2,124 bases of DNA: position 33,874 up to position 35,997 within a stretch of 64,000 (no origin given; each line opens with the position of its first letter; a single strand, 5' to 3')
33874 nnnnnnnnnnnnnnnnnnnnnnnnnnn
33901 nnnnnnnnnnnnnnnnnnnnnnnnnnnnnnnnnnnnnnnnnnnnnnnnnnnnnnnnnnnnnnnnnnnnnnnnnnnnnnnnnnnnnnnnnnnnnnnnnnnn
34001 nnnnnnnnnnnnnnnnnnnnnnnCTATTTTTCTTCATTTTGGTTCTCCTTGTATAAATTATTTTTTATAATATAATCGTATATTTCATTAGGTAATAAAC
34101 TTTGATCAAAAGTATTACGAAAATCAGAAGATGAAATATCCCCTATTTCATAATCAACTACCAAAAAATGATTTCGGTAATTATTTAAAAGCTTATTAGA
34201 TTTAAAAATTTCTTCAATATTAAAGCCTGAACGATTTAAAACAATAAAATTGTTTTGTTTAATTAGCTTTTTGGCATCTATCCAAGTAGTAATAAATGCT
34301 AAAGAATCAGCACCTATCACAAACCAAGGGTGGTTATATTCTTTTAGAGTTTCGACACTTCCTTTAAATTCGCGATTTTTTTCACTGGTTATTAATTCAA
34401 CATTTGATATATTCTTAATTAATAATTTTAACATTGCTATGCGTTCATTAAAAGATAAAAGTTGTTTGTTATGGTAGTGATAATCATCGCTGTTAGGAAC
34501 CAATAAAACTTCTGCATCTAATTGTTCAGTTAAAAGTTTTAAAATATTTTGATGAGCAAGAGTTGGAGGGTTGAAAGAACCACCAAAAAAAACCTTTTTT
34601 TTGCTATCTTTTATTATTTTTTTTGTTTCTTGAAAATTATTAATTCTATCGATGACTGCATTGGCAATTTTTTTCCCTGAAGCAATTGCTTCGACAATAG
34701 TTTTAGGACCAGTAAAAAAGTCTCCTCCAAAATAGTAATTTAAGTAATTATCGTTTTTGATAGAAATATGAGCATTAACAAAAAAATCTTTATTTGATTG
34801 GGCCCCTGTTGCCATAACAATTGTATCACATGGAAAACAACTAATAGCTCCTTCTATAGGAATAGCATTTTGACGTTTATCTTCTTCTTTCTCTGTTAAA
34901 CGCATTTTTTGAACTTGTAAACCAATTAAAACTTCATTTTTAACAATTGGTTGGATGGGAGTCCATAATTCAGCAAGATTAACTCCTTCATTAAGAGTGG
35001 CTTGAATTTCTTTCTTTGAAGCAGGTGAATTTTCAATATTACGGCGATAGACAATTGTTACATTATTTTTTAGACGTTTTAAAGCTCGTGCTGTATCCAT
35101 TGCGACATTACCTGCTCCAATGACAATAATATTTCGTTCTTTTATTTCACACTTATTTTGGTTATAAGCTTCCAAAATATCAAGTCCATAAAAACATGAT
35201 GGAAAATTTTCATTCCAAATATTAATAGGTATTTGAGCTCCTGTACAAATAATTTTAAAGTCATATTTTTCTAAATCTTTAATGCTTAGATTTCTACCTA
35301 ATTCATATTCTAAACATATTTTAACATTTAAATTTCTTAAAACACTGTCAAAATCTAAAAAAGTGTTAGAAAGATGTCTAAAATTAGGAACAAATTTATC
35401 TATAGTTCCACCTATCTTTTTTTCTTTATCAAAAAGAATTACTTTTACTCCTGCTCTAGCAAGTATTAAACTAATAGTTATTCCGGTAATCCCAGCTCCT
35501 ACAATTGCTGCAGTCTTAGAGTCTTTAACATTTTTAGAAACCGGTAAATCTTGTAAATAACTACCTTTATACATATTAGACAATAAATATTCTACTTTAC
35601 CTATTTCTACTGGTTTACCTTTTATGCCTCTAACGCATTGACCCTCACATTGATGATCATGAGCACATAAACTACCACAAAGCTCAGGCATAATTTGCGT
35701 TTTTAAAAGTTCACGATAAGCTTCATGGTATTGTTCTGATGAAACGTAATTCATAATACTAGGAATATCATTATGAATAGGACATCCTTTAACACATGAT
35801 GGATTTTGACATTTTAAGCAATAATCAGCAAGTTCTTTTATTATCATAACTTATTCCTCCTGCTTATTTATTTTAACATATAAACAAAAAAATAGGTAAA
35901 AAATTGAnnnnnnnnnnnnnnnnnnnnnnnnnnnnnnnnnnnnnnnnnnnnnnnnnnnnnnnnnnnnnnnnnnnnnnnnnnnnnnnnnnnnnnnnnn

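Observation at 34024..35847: GltD-like FeS flavoprotein fused in one ORF to NaMN adenylyltransferase (NadD), adjacent to nadE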

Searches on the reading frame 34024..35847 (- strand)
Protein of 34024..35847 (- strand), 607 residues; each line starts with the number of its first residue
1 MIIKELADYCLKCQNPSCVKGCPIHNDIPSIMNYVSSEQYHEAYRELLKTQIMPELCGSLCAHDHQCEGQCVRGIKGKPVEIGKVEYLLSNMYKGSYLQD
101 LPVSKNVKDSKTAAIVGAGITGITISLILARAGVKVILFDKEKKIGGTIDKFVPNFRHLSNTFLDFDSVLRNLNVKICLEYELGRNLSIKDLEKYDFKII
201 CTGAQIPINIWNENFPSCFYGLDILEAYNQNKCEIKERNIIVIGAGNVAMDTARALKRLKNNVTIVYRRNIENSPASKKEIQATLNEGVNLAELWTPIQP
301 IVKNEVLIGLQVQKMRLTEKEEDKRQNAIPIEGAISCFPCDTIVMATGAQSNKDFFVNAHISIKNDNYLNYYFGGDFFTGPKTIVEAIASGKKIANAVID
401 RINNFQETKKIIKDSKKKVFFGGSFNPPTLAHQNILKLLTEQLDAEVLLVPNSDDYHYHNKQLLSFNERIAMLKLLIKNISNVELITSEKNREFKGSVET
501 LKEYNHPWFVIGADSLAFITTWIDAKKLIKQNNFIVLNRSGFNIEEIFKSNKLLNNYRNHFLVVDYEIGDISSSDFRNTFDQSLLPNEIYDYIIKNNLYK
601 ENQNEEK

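Call 3: search_protein_families(library=pfam, proteins=[window:34024-35847:-], max_evalue=0.01)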
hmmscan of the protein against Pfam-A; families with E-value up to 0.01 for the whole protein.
window:34024-35847:- (607 aa): 25 families
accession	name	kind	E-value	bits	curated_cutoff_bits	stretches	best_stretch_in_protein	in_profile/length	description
PF14691.11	Fer4_20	-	9.3e-25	87.1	25.8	1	6-90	20-105/113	Dihydroprymidine dehydrogenase domain II, 4Fe-4S cluster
PF07992.20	Pyr_redox_2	-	9.7e-22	78.2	26.1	2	113-369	3-263/291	Pyridine nucleotide-disulphide oxidoreductase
PF01467.32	CTP_transf_like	-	2e-21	77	21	1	420-578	1-132/133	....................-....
PF13738.12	Pyr_redox_3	-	9.2e-13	48.5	30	1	225-371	152-289/305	Pyridine nucleotide-disulphide oxidoreductase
PF00070.33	Pyr_redox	-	1.9e-10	41.5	22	1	239-281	1-42/82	Pyridine nucleotide-disulphide oxidoreductase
PF01266.30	DAO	-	3.1e-09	37.2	27.9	1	114-148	3-38/353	FAD dependent oxidoreductase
PF13450.12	NAD_binding_8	-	1.1e-08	35.7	21.9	1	115-153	1-39/68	NAD(P)-binding Rossmann-like domain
PF02826.25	2-Hacid_dh_C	-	2.6e-06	27.4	25.1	0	233-284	32-84/178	D-isomer specific 2-hydroxyacid dehydrogenase, NAD binding domain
PF01946.23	Thi4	-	6e-06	26.1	26.2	0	114-148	21-56/235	Thi4 family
PF02558.23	ApbA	-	5.8e-05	23.2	22.2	0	114-153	2-47/150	Ketopantoate reductase PanE/ApbA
PF01488.26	Shikimate_DH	-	9e-05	23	24.3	1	234-298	9-73/138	Shikimate / quinate 5-dehydrogenase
PF00743.25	FMO-like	-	0.00015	20.8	22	0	194-268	138-214/532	Flavin-binding monooxygenase-like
PF01262.27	AlaDh_PNT_C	-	0.0002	21.3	23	0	235-287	26-73/214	Alanine dehydrogenase/PNT, C-terminal domain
PF13241.12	NAD_binding_7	-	0.00023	22.2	22.1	1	234-281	4-48/104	Putative NAD(P)-binding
PF01494.25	FAD_binding_3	-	0.00026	20.8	22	1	113-143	4-34/349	FAD binding domain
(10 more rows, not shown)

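Call 4: search_protein_families(library=ncbifam, proteins=[window:34024-35847:-], max_evalue=0.01)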
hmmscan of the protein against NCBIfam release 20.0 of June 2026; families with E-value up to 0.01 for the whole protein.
window:34024-35847:- (607 aa): 122 families (the best 25 are shown)
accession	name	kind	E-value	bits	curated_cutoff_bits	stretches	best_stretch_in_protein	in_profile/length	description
TIGR03315.1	Se_ygfK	equivalog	8.1e-70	235.4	835.3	1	13-412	442-849/1012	putative selenate reductase subunit YgfK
NF009414.0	PRK12778.1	equivalog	5.6e-68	229.9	1103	1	7-402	328-749/752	bifunctional dihydroorotate dehydrogenase B NAD binding subunit/NADPH-dependent glutamate synthase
NF009410.0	PRK12771.1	subfamily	1.5e-66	225.1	516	1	13-403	45-446/566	NAD(P)-binding protein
TIGR01316.1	gltA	equivalog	1.2e-63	215.4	471.75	1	5-398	23-445/449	NADPH-dependent glutamate synthase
TIGR01318.1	gltD_gamma_fam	subfamily_domain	3.3e-58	197.4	482.95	1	6-401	38-464/467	glutamate synthase, small subunit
NF009454.0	PRK12814.1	equivalog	3.7e-55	187.5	916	1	6-403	93-501/657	putative NADPH-dependent glutamate synthase small subunit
NF009408.0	PRK12769.1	equivalog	1.5e-53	182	1003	1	4-404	221-653/659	formate-dependent uric acid utilization protein AegA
NF010590.0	PRK13984.1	equivalog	2.7e-48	164.5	946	1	7-400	189-604/611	putative oxidoreductase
NF009413.0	PRK12775.1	equivalog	3.5e-46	157.5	1895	1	7-401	330-753/1006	putative trifunctional 2-polyprenylphenol hydroxylase/glutamate synthase subunit beta/ferritin domain-containing protein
NF009415.0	PRK12779.1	equivalog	3.1e-44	151.1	1519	1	19-411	211-636/944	putative bifunctional glutamate synthase subunit beta/2-polyprenylphenol hydroxylase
NF009451.0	PRK12809.1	equivalog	7.6e-44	150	1154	1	8-389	208-604/639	formate-dependent uric acid utilization protein YgfT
TIGR01317.1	GOGAT_sm_gam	subfamily_domain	2.3e-33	115.8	447.7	1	6-260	40-306/485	glutamate synthase small subunit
NF009409.0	PRK12770.1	subfamily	3.6e-33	115.1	343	1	106-400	14-348/360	putative glutamate synthase subunit beta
NF045663.1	diclust_near_Sec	equivalog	9.5e-31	106.6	530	1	4-200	6-195/759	pyridine nucleotide-disulfide oxidoreductase/dicluster-binding protein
NF000842.0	PRK00071.2-1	equivalog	2.1e-30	105.8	167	1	420-604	6-189/191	nicotinate-nucleotide adenylyltransferase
TIGR00482.1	TIGR00482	equivalog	1.3e-29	103.7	112.45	1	420-599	1-194/194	nicotinate (nicotinamide) nucleotide adenylyltransferase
NF005519.0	PRK07152.1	equivalog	6.7e-22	77.9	315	1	417-602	2-187/361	nicotinate-nucleotide adenylyltransferase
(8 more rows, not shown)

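Call 5: find_homologous_proteins(query=window:34024-35847:-, max_evalue=0.00001)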
Query window:34024-35847:- (607 aa): 1772 proteins with E <= 0.00001 among 8000 candidates; the best 120 are listed.
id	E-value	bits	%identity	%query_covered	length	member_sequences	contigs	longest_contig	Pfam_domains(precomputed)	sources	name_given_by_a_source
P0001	0.0e+0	1329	96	100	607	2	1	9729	PF01946.24,PF01266.31,PF13450.13,PF14691.12,PF01467.33,PF07992.21,PF00070.34,PF02826.26,PF13738.13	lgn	-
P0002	0.0e+0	1083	77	100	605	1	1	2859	PF01946.24,PF01266.31,PF13241.13,PF13450.13,PF14691.12,PF01467.33,PF07992.21,PF00070.34,PF13738.13,PF01262.28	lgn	-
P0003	0.0e+0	1069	75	100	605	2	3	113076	PF00743.26,PF13450.13,PF01467.33,PF07992.21,PF00070.34,PF03486.21,PF01134.29,PF12831.14,PF01946.24,PF01266.31,PF14691.12,PF13738.13,PF01262.28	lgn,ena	-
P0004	3.0e-295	998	71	100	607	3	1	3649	PF00743.26,PF13450.13,PF01467.33,PF07992.21,PF00070.34,PF12831.14,PF01946.24,PF01266.31,PF14691.12,PF00890.31,PF02826.26,PF13738.13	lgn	-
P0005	4.2e-290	981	68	100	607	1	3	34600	PF01266.31,PF00743.26,PF13450.13,PF14691.12,PF01467.33,PF07992.21,PF00070.34,PF13738.13,PF01134.29,PF12831.14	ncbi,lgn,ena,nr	ncbi:MAG: FAD-dependent oxidoreductase [Bacilli bacterium]|nr:FAD-dependent oxidoreductase [Bacilli 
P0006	2.0e-289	979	68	100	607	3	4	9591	PF00743.26,PF13241.13,PF13450.13,PF01467.33,PF07992.21,PF00070.34,PF12831.14,PF01946.24,PF01266.31,PF14691.12,PF02826.26,PF13738.13,PF01262.28,PF01488.27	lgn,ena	-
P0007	3.9e-289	978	68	100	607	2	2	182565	PF00743.26,PF13450.13,PF01467.33,PF07992.21,PF00070.34,PF03486.21,PF12831.14,PF01946.24,PF01266.31,PF01593.31,PF14691.12,PF02826.26,PF13738.13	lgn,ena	-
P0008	8.2e-289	977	69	100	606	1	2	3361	PF00743.26,PF13450.13,PF01467.33,PF07992.21,PF00070.34,PF03486.21,PF01134.29,PF12831.14,PF01946.24,PF01266.31,PF01593.31,PF14691.12,PF02826.26,PF13738.13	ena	-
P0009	1.8e-286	969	68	100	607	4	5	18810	PF00743.26,PF13241.13,PF13450.13,PF01467.33,PF07992.21,PF00070.34,PF12831.14,PF01946.24,PF01266.31,PF01593.31,PF14691.12,PF02826.26,PF13738.13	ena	-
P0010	2.7e-285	966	69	100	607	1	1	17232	PF00743.26,PF13450.13,PF01467.33,PF07992.21,PF00070.34,PF03486.21,PF01134.29,PF12831.14,PF01946.24,PF01266.31,PF01593.31,PF14691.12,PF00890.31,PF02826.26,PF13738.13,PF01262.28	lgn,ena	-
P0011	1.2e-283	960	68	100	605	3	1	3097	PF00743.26,PF13450.13,PF01467.33,PF07992.21,PF00070.34,PF03486.21,PF01134.29,PF12831.14,PF01946.24,PF01266.31,PF01593.31,PF14691.12,PF13738.13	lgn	-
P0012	3.3e-260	883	63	99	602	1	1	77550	PF01266.31,PF13241.13,PF13450.13,PF14691.12,PF01467.33,PF07992.21,PF00070.34,PF13738.13,PF01262.28,PF12831.14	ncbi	-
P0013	3.5e-260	883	64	100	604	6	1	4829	PF13241.13,PF13450.13,PF01467.33,PF07992.21,PF00070.34,PF01134.29,PF12831.14,PF01946.24,PF01266.31,PF14691.12,PF13738.13,PF01262.28,PF01488.27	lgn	-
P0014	1.1e-254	864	62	100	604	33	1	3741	PF13241.13,PF13450.13,PF01467.33,PF07992.21,PF00070.34,PF01134.29,PF12831.14,PF01946.24,PF01266.31,PF14691.12,PF13738.13,PF01262.28,PF01488.27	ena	-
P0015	1.1e-195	670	63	77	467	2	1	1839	PF13241.13,PF13450.13,PF01467.33,PF07992.21,PF00070.34,PF01134.29,PF01494.26,PF12831.14,PF01946.24,PF01266.31,PF14691.12,PF00890.31,PF13738.13,PF01262.28,PF01488.27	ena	-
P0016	7.2e-148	512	44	98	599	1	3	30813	PF00743.26,PF13450.13,PF01467.33,PF07992.21,PF00070.34,PF03486.21,PF01946.24,PF01266.31,PF01593.31,PF14691.12,PF00890.31,PF02558.23,PF13738.13,PF01262.28,PF02737.25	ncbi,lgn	-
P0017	5.4e-138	479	43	98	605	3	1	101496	PF13241.13,PF13450.13,PF01467.33,PF07992.21,PF00070.34,PF01494.26,PF12831.14,PF01946.24,PF01266.31,PF01593.31,PF14691.12,PF13738.13,PF01488.27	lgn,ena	-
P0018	1.9e-134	467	40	98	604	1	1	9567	PF13241.13,PF13450.13,PF01467.33,PF07992.21,PF00070.34,PF13454.13,PF01946.24,PF01266.31,PF01593.31,PF14691.12,PF13738.13,PF01488.27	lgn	-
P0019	6.4e-96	340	36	99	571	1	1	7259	PF01946.24,PF01266.31,PF13450.13,PF14691.12,PF01467.33,PF07992.21,PF00070.34,PF13738.13,PF01262.28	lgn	-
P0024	1.8e-72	263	36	66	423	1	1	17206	PF13241.13,PF13450.13,PF07992.21,PF00070.34,PF01494.26,PF12831.14,PF01266.31,PF01593.31,PF14691.12,PF00890.31,PF13738.13,PF01262.28,PF01488.27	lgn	-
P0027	3.8e-71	258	38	64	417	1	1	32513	PF01946.24,PF01266.31,PF13450.13,PF14691.12,PF07992.21,PF00070.34,PF13738.13,PF01262.28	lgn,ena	-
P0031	7.5e-68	248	37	66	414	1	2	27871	PF00743.26,PF13241.13,PF13450.13,PF14691.12,PF07992.21,PF00070.34,PF13738.13,PF12831.14,PF01488.27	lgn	-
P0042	5.8e-66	241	37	63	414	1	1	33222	PF01266.31,PF00743.26,PF13450.13,PF14691.12,PF07992.21,PF00070.34,PF13738.13,PF03486.21,PF12831.14,PF01488.27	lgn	-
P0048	3.1e-65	239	36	65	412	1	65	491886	PF13241.13,PF13450.13,PF07992.21,PF00070.34,PF03486.21,PF01494.26,PF12831.14,PF01946.24,PF01266.31,PF14691.12,PF00890.31,PF02826.26,PF13738.13,PF01262.28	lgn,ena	-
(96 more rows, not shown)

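Call 7: find_encoding_contigs(protein=window:34024-35847:-, flank=10000, max_places=3)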
Protein window:34024-35847:- (607 aa): 1 contig read that carries it; 1 place shown.
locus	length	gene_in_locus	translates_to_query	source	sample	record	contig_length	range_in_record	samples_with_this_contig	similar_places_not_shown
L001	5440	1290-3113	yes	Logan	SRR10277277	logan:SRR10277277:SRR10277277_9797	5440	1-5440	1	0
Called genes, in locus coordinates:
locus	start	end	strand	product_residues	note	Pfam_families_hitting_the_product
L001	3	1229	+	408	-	?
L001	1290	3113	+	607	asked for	PF14691:Fer4_20, PF02826:2-Hacid_dh_C (faint), PF01266:DAO (weak), PF07992:Pyr_redox_2, PF13450:NAD_binding_8 (weak), PF13738:Pyr_redox_3, PF00070:Pyr_redox (weak), PF01467:CTP_transf_like, +1 more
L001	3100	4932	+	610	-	PF02540:NAD_synthase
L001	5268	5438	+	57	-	?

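Call 8: find_encoding_contigs(protein=P0017, flank=10000, max_places=3)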
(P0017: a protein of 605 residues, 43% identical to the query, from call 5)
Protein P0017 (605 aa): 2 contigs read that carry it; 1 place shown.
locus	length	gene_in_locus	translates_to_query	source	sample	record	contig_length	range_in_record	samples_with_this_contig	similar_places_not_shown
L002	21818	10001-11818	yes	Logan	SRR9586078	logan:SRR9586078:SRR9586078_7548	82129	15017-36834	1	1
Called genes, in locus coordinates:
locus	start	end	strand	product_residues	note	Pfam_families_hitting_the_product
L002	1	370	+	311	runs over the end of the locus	-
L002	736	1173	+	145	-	PF02620:YceD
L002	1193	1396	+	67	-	PF01783:Ribosomal_L32p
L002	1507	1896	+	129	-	PF14478:DUF4430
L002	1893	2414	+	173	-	-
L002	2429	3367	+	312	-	PF01795:Methyltransf_5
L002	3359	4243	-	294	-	PF01263:Aldose_epim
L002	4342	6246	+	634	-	PF03717:PBP_dimer, PF00905:Transpeptidase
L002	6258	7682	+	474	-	PF01225:Mur_ligase (weak), PF08245:Mur_ligase_M, PF02875:Mur_ligase_C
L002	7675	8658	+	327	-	PF10555:MraY_sig1 (weak), PF00953:Glycos_transf_4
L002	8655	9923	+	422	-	PF21799:MurD-like_N (faint), PF08245:Mur_ligase_M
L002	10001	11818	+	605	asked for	PF14691:Fer4_20, PF01946:Thi4 (weak), PF01266:DAO, PF07992:Pyr_redox_2, PF12831:FAD_oxidored (weak), PF13450:NAD_binding_8, PF13738:Pyr_redox_3 (weak), PF01467:CTP_transf_like, +5 more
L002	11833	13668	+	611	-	PF00795:CN_hydrolase, PF02540:NAD_synthase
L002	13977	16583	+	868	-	PF00133:tRNA-synt_1, PF01406:tRNA-synt_1e (faint), PF09334:tRNA-synt_1g, PF13603:tRNA-synt_1_2 (weak), PF09334:tRNA-synt_1g, PF00133:tRNA-synt_1, PF08264:Anticodon_1, PF10458:Val_tRNA-synt_C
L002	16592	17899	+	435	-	PF08245:Mur_ligase_M, PF27239:FOL3_C (faint), PF02875:Mur_ligase_C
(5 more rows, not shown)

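Call 9: find_encoding_contigs(protein=P0027, flank=8000, max_places=3)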
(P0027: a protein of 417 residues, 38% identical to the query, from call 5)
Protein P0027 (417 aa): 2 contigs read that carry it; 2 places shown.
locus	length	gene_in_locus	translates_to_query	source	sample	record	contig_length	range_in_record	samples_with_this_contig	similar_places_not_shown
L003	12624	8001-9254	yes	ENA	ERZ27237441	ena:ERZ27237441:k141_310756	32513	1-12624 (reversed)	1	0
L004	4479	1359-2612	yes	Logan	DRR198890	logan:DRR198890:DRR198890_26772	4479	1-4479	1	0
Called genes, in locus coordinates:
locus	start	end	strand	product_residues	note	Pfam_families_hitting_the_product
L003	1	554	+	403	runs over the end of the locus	PF02653:BPD_transp_2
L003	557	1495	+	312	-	PF02653:BPD_transp_2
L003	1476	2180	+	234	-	PF00302:CAT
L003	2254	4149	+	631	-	PF03717:PBP_dimer, PF00905:Transpeptidase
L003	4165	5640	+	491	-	PF01225:Mur_ligase (faint), PF08245:Mur_ligase_M, PF02875:Mur_ligase_C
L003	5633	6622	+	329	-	PF00953:Glycos_transf_4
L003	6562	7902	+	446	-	PF08245:Mur_ligase_M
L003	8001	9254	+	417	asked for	PF14691:Fer4_20, PF01946:Thi4 (faint), PF00070:Pyr_redox (faint), PF01262:AlaDh_PNT_C (faint), PF01266:DAO (weak), PF07992:Pyr_redox_2, PF13450:NAD_binding_8, PF13738:Pyr_redox_3 (weak)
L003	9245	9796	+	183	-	PF01467:CTP_transf_like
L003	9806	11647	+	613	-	PF00795:CN_hydrolase, PF02540:NAD_synthase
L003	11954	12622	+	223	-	?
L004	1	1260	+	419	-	?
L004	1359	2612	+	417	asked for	PF14691:Fer4_20, PF01946:Thi4 (faint), PF00070:Pyr_redox (faint), PF01262:AlaDh_PNT_C (faint), PF01266:DAO (weak), PF07992:Pyr_redox_2, PF13450:NAD_binding_8, PF13738:Pyr_redox_3 (weak)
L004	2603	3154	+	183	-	PF01467:CTP_transf_like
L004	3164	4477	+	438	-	?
